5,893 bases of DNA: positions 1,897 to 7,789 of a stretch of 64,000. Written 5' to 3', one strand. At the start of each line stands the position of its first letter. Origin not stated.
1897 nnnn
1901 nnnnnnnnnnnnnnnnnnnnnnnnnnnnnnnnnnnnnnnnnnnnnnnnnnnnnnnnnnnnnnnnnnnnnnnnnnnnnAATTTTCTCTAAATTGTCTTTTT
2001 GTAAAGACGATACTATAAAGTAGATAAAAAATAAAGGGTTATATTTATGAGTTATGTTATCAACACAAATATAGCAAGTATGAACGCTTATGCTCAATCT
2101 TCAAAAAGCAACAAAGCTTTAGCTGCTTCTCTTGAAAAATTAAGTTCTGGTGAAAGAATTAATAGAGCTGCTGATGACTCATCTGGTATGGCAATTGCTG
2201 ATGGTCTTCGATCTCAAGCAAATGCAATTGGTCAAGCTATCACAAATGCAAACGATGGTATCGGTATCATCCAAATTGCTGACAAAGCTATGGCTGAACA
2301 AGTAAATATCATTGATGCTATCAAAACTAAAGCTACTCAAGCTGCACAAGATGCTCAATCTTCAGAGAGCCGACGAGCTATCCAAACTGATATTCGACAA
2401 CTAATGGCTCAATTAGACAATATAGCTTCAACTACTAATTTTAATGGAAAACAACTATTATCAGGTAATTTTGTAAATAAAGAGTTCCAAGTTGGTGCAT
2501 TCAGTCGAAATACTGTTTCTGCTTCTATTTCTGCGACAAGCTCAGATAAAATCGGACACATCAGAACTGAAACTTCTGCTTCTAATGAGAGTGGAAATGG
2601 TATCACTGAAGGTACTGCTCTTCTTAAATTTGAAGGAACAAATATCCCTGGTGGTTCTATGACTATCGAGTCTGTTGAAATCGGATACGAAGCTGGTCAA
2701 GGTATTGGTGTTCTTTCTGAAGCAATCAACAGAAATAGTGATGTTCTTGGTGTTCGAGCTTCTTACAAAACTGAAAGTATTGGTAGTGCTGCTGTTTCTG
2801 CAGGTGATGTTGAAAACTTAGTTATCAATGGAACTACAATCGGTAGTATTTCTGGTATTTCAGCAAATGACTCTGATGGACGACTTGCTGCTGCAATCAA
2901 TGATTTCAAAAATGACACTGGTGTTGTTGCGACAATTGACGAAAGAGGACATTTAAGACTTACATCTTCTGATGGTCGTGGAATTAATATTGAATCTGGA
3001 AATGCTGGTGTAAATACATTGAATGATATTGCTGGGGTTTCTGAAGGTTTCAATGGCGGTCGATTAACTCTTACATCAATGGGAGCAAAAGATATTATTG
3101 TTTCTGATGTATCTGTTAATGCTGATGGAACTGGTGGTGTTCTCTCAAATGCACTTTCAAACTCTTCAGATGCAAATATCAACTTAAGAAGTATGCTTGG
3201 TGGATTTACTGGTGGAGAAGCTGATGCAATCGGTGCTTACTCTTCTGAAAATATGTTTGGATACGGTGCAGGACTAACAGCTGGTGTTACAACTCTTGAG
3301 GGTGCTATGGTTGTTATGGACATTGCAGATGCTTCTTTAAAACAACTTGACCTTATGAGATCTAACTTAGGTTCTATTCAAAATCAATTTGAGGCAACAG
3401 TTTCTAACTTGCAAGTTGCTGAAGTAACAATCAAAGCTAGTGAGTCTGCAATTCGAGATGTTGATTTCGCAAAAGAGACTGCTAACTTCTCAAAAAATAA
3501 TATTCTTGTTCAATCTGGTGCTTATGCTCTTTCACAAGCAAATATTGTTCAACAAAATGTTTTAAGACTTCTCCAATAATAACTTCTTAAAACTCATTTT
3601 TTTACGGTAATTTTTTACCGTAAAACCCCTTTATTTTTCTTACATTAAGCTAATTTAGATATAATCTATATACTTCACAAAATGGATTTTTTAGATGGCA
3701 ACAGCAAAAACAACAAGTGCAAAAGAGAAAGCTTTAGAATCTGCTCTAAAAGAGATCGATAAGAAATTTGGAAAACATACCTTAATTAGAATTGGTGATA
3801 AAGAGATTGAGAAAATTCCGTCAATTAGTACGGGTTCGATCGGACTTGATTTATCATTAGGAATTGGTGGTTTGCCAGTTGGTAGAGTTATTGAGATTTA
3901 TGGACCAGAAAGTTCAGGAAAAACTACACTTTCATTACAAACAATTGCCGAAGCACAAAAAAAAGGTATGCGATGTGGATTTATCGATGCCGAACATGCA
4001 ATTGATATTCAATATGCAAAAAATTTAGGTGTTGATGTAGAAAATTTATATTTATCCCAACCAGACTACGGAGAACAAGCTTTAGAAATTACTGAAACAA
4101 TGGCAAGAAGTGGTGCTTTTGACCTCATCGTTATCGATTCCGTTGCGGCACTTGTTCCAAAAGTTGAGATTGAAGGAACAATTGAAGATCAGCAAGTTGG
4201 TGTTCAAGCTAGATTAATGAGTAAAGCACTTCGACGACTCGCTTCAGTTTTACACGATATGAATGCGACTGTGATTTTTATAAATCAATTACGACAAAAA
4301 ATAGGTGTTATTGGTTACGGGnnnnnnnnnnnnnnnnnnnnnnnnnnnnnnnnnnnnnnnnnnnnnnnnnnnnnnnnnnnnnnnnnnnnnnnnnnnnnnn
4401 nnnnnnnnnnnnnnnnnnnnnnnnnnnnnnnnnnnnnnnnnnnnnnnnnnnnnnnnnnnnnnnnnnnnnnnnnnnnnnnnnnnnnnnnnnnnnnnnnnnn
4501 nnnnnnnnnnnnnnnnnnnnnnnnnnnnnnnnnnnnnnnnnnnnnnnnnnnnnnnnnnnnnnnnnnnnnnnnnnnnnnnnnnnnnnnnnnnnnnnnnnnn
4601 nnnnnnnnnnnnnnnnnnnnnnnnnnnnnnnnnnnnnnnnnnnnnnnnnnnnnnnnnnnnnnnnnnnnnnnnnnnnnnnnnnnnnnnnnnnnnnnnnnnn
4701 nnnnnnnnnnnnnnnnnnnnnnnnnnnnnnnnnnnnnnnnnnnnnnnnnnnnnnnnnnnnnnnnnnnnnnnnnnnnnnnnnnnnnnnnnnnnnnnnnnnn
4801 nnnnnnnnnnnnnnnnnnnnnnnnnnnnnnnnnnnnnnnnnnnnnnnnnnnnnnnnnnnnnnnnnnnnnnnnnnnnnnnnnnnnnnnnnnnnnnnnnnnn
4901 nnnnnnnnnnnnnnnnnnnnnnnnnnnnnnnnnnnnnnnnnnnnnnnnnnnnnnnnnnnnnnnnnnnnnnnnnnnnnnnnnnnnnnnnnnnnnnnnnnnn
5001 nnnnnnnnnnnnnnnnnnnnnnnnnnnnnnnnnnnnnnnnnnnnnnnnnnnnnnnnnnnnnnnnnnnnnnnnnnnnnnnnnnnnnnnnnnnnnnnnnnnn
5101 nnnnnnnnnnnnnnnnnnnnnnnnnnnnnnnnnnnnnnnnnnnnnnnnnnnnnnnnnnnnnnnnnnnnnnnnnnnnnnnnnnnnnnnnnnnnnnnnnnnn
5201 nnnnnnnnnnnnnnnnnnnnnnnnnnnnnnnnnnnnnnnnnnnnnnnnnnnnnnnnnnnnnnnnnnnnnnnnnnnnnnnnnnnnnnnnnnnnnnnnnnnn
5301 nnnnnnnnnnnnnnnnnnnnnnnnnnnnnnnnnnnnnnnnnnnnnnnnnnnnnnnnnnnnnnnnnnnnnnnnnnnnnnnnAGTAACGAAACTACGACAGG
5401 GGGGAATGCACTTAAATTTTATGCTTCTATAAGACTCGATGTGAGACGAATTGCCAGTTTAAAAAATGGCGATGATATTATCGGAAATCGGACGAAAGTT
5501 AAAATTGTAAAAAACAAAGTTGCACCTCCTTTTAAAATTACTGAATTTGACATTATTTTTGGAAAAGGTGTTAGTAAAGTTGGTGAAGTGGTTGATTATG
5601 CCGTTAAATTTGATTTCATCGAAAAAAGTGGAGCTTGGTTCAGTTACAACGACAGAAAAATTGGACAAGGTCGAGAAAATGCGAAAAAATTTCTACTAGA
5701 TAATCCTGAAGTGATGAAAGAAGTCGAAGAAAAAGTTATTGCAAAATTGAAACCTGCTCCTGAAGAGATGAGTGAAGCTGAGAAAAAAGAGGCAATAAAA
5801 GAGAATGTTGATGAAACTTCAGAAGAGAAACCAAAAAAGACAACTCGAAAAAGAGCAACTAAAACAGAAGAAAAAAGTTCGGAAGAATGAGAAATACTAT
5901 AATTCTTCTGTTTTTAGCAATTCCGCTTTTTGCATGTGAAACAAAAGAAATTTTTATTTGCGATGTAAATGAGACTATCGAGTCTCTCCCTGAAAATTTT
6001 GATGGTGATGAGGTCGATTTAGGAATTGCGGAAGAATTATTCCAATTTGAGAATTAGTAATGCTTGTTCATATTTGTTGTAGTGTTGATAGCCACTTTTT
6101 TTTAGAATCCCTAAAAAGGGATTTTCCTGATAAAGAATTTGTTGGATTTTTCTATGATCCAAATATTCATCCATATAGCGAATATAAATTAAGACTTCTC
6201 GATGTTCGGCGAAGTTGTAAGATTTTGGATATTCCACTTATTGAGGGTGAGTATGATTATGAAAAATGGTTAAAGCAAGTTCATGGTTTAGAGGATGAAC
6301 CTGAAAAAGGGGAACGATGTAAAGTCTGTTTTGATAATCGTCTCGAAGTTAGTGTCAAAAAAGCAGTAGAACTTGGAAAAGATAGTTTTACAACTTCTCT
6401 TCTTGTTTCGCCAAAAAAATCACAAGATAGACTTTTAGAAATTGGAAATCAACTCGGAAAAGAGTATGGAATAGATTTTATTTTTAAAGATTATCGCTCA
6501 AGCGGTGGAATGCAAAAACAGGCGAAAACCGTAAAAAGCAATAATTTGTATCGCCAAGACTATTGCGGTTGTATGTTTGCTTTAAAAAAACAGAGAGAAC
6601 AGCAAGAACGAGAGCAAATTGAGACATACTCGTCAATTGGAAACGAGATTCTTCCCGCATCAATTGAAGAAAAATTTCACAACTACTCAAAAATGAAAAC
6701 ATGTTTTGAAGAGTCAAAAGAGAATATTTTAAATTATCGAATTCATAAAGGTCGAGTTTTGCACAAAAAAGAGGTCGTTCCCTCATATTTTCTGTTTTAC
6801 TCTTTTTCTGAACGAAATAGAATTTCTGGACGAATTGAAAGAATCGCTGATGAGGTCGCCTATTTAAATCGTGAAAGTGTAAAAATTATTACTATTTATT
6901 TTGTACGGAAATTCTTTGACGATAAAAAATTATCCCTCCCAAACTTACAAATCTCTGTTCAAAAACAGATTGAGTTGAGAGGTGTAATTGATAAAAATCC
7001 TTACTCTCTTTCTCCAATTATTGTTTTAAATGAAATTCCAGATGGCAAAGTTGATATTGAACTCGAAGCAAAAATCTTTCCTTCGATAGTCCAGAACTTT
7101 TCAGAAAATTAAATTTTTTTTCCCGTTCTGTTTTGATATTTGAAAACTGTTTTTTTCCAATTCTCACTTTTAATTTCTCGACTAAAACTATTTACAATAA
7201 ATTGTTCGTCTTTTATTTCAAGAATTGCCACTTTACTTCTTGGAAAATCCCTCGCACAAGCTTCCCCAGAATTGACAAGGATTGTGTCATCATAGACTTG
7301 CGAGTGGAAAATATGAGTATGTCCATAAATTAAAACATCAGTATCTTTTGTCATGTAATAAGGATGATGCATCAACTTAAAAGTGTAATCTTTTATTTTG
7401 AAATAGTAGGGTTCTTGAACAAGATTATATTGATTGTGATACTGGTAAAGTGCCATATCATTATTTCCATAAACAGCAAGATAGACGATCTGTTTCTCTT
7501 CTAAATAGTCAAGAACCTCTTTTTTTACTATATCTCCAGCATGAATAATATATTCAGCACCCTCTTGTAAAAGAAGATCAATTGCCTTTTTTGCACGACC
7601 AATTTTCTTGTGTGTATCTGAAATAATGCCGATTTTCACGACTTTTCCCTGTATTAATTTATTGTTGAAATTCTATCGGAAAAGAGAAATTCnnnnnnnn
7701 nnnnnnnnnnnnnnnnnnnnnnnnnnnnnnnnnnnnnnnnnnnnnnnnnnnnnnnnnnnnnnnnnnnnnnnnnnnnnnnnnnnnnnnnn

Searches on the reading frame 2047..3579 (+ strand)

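Call 43: search_protein_families(library=ncbifam, proteins=[window:2047-3579:+], max_evalue=1e-10)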
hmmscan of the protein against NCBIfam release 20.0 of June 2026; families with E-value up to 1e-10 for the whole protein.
window:2047-3579:+ (510 aa): 23 families
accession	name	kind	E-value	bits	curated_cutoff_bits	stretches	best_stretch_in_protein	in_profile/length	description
NF010115.0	PRK13588.1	subfamily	2.6e-173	577.7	503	1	1-510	1-514/514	flagellin B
NF009234.0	PRK12584.1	equivalog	1e-172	575.8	752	1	1-510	1-510/510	flagellin A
NF006264.0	PRK08411.1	subfamily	1.2e-162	542.7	729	2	1-400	1-385/572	flagellin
NF010116.0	PRK13589.1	subfamily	7.9e-140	467.3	983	2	1-400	1-385/576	flagellin A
NF009448.0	PRK12806.1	equivalog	2e-75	254.4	531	1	1-510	1-474/475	flagellin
NF006467.0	PRK08869.1-2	subfamily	2.7e-61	207.8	443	2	1-190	1-188/400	flagellin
NF009444.0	PRK12802.1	equivalog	5e-57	193.6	332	2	1-170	1-170/282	flagellin domain-containing protein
NF006466.0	PRK08869.1-1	subfamily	2.5e-56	191.8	426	2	1-168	1-168/377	flagellin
NF006468.0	PRK08869.1-3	subfamily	5.1e-54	183.8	436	2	3-255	3-252/378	polar flagellin E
NF006469.0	PRK08869.1-4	equivalog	3.6e-52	178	627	2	1-234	1-233/377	flagellin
NF009446.0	PRK12804.1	subfamily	2.5e-48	165.1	352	2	5-178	3-186/301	flagellin Hag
NF005294.0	PRK06819.1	subfamily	1.9e-46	159.3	387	2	1-179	1-178/376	FliC/FljB family flagellin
NF006470.0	PRK08869.1-5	equivalog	4e-44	151.4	423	2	5-170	4-170/388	flagellin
NF038071.1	lat_flg_LafA_2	exception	4.4e-44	151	365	2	1-179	1-182/284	lateral flagellin LafA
NF005953.0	PRK08026.1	subfamily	2.7e-37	129.6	619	2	1-170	1-169/548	FliC/FljB family flagellin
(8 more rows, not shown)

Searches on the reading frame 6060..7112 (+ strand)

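Call 63: search_protein_families(library=pfam, proteins=[window:6060-7112:+], max_evalue=0.00001)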
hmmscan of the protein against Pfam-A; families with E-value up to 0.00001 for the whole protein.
window:6060-7112:+ (350 aa): 1 family
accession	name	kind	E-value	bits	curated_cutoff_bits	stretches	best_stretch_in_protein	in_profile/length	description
PF02677.20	QueH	-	6.4e-61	205.9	23.5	1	1-176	1-174/175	Epoxyqueuosine reductase QueH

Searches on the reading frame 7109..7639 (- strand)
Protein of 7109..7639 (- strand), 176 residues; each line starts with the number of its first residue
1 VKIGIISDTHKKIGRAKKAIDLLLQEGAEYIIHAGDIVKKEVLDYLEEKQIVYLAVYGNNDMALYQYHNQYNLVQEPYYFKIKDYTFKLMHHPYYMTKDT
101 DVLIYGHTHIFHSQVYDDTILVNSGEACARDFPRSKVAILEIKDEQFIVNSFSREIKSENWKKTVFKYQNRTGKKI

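Call 63: search_protein_families(library=pfam, proteins=[window:7109-7639:-], max_evalue=0.00001)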
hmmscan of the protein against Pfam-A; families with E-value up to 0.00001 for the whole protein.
window:7109-7639:- (176 aa): 2 families
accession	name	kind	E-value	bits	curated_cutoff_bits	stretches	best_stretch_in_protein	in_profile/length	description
PF12850.12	Metallophos_2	-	1.7e-28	100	27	1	1-144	1-153/154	Calcineurin-like phosphoesterase superfamily domain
PF00149.33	Metallophos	-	2.6e-09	38.3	21.5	1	1-77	1-89/191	Calcineurin-like phosphoesterase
